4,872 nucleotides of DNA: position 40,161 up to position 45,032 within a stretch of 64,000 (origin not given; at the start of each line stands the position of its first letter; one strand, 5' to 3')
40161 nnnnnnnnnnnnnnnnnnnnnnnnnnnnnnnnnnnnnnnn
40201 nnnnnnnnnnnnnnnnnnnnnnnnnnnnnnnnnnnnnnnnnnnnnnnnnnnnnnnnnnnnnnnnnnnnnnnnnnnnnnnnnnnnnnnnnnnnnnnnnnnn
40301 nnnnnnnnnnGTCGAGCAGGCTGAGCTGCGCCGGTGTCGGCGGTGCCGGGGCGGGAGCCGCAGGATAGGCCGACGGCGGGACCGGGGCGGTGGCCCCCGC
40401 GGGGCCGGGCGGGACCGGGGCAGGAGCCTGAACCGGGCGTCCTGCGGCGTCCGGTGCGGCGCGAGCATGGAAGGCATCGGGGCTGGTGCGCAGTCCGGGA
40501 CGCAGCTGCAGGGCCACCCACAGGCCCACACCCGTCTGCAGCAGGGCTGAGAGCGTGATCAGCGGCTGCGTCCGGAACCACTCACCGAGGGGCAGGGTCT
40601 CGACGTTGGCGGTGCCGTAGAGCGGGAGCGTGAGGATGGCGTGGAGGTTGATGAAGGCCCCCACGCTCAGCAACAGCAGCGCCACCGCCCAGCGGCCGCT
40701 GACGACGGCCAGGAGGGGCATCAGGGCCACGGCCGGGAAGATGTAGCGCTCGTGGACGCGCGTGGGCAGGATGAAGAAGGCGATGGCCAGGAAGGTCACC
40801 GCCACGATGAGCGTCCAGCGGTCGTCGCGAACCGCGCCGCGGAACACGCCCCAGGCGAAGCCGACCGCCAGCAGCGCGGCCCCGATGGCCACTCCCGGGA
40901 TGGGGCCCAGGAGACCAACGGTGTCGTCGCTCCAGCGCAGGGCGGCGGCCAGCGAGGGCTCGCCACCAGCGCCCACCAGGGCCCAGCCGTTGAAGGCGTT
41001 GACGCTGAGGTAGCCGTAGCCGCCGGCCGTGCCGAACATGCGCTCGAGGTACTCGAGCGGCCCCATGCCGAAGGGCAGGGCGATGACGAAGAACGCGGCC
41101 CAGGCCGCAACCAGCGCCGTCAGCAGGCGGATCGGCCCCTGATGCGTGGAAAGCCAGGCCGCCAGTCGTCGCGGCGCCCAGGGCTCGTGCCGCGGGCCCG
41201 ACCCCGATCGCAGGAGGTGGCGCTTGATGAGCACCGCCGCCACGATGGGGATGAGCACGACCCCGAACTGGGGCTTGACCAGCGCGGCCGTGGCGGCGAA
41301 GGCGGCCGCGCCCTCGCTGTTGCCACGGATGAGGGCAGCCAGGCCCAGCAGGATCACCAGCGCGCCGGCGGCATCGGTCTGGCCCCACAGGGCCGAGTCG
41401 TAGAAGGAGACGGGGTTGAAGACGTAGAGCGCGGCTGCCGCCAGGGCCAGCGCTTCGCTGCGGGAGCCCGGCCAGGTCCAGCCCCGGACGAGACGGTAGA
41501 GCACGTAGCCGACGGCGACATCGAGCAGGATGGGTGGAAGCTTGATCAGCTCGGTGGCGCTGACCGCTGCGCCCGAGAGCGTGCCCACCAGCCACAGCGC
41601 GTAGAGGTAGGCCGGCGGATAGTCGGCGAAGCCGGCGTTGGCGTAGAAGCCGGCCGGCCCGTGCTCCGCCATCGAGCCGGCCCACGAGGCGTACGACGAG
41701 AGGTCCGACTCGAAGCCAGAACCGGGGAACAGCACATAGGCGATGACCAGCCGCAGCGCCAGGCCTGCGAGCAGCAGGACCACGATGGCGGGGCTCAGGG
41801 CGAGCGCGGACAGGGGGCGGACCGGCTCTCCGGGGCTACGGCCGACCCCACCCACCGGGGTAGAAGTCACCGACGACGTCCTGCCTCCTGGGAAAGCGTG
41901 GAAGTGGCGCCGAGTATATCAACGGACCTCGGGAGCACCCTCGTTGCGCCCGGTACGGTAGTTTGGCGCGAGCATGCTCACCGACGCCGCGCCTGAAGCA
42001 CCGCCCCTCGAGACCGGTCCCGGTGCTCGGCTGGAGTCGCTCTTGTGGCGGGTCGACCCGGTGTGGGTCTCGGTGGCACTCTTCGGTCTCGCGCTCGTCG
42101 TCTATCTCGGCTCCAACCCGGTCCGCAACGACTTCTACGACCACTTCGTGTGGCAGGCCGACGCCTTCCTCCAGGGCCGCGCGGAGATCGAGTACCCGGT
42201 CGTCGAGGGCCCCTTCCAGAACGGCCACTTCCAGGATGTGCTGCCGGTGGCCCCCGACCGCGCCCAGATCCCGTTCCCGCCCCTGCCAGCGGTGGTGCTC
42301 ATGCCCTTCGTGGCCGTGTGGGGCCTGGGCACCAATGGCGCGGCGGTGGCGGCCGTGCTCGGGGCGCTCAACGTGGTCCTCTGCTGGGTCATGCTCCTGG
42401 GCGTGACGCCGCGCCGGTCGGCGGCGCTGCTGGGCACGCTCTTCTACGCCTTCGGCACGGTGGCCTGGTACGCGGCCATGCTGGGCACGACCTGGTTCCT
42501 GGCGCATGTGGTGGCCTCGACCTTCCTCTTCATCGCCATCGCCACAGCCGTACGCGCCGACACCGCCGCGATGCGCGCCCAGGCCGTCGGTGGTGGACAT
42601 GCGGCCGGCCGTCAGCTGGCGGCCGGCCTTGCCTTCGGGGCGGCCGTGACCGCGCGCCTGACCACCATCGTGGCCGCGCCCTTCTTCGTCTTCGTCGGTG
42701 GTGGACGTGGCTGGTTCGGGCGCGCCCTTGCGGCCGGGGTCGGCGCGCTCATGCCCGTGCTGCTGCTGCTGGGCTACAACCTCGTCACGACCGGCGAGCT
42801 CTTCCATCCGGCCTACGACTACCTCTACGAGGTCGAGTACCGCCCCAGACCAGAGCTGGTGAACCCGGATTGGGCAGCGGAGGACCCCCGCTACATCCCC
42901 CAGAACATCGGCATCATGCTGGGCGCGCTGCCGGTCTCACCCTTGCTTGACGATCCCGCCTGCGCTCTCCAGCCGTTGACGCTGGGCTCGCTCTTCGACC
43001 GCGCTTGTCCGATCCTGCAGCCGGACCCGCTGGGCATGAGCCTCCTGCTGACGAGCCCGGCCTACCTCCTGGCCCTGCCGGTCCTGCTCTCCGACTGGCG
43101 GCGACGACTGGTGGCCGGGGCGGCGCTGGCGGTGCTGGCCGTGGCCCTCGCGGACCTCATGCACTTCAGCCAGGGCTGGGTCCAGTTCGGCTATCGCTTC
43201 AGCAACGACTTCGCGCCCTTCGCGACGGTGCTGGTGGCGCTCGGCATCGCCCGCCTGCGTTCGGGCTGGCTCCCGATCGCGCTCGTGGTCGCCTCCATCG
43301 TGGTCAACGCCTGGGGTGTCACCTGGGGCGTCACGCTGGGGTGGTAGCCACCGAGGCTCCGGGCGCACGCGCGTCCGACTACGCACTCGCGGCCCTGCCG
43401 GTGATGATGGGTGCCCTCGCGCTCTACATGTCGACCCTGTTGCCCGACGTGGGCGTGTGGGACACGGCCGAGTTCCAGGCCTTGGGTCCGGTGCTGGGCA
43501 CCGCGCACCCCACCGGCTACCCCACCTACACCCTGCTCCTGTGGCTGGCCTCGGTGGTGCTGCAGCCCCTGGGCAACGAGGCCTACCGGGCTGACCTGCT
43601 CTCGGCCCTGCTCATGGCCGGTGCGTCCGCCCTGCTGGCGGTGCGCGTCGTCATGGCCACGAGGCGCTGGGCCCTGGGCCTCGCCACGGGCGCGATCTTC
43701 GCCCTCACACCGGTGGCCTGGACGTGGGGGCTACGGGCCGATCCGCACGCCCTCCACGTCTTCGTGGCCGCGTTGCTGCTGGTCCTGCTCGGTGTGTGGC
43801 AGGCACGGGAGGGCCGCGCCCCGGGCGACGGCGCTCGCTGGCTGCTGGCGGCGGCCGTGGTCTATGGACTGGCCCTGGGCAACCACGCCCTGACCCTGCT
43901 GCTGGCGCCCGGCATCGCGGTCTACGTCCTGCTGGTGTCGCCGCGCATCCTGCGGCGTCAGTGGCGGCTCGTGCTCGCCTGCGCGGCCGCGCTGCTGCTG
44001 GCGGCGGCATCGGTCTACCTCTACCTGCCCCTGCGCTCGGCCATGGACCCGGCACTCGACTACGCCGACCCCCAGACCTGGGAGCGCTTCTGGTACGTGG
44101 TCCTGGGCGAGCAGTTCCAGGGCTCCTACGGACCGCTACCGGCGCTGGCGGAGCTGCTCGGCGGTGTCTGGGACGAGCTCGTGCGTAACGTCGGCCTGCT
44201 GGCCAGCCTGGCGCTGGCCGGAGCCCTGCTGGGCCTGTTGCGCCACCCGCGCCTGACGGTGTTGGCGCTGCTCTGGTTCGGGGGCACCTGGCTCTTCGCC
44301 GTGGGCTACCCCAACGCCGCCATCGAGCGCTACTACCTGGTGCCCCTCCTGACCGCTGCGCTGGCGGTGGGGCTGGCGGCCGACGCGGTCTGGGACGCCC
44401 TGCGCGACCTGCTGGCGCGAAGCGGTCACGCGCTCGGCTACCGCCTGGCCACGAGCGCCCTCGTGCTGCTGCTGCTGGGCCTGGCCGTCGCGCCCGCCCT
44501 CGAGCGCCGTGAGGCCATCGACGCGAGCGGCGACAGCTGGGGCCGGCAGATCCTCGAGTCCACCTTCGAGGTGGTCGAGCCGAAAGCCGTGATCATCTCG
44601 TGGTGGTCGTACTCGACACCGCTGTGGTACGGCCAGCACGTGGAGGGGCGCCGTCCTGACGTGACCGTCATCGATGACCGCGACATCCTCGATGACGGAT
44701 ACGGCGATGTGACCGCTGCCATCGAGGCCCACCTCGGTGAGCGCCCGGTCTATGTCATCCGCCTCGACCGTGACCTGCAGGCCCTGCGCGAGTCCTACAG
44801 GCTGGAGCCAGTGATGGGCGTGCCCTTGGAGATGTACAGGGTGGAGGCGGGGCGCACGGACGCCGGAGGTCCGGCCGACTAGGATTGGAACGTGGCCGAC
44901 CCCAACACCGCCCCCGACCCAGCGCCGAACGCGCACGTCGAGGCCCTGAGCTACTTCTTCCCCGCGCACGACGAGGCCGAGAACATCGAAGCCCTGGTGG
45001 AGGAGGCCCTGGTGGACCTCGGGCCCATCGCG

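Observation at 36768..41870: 1700-aa protein joining two different GT-C glycosyltransferase modules, the second split by a ~430-aa repeat-rich insert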

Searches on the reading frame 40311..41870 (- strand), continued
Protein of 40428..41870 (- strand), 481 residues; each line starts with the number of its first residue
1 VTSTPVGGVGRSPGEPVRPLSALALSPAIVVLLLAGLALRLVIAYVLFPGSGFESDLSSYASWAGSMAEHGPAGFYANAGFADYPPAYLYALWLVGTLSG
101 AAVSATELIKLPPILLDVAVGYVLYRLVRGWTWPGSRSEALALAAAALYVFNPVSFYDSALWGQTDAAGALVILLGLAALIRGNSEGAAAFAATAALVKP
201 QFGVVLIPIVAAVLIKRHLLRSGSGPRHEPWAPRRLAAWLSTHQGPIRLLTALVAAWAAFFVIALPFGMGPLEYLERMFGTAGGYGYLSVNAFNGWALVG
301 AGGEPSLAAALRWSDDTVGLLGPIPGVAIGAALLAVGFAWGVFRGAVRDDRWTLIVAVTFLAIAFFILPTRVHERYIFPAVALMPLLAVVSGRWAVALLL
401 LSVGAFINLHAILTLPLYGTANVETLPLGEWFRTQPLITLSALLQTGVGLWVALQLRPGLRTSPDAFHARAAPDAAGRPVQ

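Call 45: find_encoding_contigs(protein=P0242, flank=8000, max_places=1)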
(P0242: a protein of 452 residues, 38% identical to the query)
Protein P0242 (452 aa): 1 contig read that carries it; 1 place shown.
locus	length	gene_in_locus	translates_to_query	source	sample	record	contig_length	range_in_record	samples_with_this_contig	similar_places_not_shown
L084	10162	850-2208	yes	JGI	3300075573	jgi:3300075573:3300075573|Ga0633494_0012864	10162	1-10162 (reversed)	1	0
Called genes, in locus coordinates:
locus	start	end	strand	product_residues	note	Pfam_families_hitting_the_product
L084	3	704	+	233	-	?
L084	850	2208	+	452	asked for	-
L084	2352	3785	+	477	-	PF00282:Pyridoxal_deC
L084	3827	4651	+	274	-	PF00248:Aldo_ket_red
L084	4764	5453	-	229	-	PF00106:adh_short, PF08659:KR, PF13561:adh_short_C2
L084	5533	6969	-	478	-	PF01209:Ubie_methyltran, PF13489:Methyltransf_23, PF07021:MetW (weak), PF13847:Methyltransf_31, PF08241:Methyltransf_11, PF08242:Methyltransf_12, PF13649:Methyltransf_25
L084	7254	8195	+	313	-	PF08448:PAS_4, PF13426:PAS_9 (faint), PF00990:GGDEF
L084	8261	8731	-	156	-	-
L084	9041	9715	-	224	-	-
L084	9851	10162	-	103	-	?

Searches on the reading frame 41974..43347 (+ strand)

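Call 8: search_protein_families(library=pfam, proteins=[window:41974-43347:+], max_evalue=0.001)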
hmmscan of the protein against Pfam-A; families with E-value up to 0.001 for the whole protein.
window:41974-43347:+ (457 aa): 0 families

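Call 55: search_protein_families(library=ncbifam, proteins=[window:41974-43347:+], max_evalue=0.001)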
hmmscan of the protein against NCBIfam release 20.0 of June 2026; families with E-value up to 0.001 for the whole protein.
window:41974-43347:+ (457 aa): 1 family
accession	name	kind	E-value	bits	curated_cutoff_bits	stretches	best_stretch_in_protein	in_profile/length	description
NF047440.1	LA3751_2_3_fam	subfamily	1.5e-05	24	200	1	94-276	74-247/460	LA_3751/LA_3752 family putative glycosyltransferase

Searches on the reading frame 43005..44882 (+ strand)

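Call 8: search_protein_families(library=pfam, proteins=[window:43005-44882:+], max_evalue=0.001)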
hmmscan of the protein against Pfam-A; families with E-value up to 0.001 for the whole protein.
window:43005-44882:+ (625 aa): 1 family
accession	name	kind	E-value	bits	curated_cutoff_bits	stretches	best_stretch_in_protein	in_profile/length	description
PF11028.14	TMEM260-like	-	8.7e-22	78.2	24.2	1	153-309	1-171/179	Protein O-mannosyl-transferase TMEM260-like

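Call 55: search_protein_families(library=ncbifam, proteins=[window:43344-44882:+], max_evalue=0.001)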
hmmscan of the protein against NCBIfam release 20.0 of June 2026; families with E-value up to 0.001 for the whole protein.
window:43344-44882:+ (512 aa): 0 families
